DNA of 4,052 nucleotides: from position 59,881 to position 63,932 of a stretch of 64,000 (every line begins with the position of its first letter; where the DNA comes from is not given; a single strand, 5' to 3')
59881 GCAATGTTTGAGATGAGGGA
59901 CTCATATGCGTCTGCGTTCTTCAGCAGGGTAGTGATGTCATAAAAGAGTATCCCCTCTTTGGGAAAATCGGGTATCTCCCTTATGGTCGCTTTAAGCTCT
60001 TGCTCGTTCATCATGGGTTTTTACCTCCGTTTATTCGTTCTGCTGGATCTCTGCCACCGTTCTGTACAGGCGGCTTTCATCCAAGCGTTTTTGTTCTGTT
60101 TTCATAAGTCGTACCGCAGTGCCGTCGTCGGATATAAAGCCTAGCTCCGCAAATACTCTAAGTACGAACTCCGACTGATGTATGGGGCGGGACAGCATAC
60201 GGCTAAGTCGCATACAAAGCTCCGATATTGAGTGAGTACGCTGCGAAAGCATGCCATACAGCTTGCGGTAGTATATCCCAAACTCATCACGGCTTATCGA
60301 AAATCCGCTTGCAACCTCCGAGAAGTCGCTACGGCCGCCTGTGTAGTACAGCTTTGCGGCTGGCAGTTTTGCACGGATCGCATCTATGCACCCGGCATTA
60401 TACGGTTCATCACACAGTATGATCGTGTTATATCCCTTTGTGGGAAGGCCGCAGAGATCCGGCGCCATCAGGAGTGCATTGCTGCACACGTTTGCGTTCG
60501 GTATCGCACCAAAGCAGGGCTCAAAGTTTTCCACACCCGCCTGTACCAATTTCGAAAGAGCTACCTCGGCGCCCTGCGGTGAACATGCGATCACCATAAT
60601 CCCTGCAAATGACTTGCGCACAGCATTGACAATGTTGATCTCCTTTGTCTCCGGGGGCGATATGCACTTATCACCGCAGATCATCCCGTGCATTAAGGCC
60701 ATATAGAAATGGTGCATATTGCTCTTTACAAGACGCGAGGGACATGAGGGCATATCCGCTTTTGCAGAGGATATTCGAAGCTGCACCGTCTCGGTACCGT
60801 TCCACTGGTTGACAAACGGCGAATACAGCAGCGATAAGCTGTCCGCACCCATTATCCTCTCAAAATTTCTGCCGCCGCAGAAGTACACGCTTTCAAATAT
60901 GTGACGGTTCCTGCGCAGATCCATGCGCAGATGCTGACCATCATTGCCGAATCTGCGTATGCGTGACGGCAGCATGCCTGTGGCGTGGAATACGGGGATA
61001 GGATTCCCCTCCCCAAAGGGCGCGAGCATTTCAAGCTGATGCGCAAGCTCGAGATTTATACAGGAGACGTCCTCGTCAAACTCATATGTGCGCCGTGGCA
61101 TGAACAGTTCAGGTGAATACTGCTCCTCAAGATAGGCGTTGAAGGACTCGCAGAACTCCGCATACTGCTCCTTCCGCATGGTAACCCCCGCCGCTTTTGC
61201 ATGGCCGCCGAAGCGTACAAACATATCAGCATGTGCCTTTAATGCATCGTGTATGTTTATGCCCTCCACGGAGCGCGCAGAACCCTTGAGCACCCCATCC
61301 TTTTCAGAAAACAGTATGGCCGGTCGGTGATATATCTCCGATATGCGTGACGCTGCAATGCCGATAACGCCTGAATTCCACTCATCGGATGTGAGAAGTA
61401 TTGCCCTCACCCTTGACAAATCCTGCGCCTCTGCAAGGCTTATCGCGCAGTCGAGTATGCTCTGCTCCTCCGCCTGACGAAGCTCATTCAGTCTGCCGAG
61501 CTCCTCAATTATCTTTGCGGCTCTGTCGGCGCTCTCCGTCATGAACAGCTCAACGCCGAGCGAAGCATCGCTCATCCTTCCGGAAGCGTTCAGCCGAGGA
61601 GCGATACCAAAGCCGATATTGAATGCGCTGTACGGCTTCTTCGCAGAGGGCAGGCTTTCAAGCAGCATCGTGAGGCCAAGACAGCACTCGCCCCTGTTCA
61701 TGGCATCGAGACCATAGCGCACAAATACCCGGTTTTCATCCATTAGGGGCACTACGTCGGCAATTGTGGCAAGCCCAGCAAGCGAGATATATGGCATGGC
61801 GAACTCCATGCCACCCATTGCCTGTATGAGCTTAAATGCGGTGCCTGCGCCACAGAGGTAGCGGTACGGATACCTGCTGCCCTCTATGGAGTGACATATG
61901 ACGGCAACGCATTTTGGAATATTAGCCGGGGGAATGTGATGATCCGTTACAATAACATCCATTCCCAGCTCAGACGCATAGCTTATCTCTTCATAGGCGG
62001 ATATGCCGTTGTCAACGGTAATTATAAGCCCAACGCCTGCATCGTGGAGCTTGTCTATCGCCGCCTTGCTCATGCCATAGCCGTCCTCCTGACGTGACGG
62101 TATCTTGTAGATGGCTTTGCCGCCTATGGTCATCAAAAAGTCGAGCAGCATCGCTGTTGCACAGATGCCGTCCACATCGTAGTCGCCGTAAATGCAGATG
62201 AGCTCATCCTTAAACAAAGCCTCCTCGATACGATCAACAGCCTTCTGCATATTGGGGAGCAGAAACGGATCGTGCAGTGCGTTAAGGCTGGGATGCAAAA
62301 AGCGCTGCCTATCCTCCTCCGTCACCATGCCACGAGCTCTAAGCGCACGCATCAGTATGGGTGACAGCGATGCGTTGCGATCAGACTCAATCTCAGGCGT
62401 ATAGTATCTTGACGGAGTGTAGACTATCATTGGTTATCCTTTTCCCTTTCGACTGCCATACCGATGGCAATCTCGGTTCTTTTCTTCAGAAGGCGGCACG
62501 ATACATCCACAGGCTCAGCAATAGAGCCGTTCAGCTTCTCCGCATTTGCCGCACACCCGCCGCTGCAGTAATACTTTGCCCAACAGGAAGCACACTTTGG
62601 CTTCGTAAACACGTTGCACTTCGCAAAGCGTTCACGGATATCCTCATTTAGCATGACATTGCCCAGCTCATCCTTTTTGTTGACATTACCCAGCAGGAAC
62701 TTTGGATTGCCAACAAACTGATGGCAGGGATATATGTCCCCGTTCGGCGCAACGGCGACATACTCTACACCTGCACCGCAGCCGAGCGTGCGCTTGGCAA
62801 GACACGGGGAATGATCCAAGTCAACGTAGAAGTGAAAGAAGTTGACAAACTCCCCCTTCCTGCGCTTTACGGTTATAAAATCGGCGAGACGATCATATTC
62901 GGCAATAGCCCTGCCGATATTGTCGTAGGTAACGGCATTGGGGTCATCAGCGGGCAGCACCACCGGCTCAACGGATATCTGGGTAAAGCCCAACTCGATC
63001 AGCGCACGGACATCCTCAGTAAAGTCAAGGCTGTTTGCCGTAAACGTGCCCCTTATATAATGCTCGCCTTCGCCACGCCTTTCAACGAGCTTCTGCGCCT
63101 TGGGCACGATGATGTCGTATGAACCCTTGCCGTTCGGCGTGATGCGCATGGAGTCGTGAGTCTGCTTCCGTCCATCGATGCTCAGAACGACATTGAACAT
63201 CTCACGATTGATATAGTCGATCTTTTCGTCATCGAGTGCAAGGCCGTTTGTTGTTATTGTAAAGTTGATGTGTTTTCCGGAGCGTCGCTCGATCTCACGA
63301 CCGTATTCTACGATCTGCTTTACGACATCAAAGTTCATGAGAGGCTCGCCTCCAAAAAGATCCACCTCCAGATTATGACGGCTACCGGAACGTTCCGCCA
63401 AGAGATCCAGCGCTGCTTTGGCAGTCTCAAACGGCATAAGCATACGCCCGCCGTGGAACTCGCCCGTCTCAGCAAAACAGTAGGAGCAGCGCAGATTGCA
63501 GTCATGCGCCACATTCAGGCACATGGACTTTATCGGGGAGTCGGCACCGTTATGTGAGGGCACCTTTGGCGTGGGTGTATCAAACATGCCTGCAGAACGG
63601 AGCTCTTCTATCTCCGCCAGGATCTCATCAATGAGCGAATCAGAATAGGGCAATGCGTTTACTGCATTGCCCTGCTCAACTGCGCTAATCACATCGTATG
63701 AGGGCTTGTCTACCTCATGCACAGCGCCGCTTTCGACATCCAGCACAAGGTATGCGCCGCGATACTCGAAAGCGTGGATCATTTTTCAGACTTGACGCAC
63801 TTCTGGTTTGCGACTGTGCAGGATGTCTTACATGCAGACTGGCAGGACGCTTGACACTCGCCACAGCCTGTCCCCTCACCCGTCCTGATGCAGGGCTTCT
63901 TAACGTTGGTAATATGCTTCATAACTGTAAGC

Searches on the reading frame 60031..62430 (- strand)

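Call 35: search_protein_families(library=pfam, proteins=[window:60031-62430:-], max_evalue=0.00001)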
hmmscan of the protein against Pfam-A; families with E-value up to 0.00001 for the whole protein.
window:60031-62430:- (799 aa): 4 families
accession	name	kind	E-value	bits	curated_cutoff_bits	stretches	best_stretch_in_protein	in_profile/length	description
PF17768.7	RecJ_OB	-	9.3e-25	87.2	27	1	455-554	7-106/107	RecJ OB domain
PF01368.27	DHH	-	3.9e-22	79.3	28.1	1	78-209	2-109/125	DHH family, N-terminal domain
PF02272.25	DHHA1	-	4.4e-18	66.1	25.9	1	346-436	7-102/102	DHHA1 domain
PF10141.14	ssDNA-exonuc_C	-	2.6e-09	37.6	26.4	1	666-793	58-181/202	Single-strand DNA-specific exonuclease, C terminal domain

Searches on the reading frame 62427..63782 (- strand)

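Call 35: search_protein_families(library=pfam, proteins=[window:62427-63782:-], max_evalue=0.00001)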
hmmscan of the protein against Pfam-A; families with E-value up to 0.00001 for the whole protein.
window:62427-63782:- (451 aa): 3 families
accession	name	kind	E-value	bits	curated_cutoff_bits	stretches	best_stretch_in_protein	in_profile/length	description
PF04055.27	Radical_SAM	-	1.8e-14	54.7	29.5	1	90-210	2-118/166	Radical SAM superfamily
PF13353.11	Fer4_12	-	3e-11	44.2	22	1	91-222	11-132/137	4Fe-4S single cluster domain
PF13186.11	SPASM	-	1.9e-07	31.7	21.5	1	335-401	1-67/67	Iron-sulfur cluster-binding domain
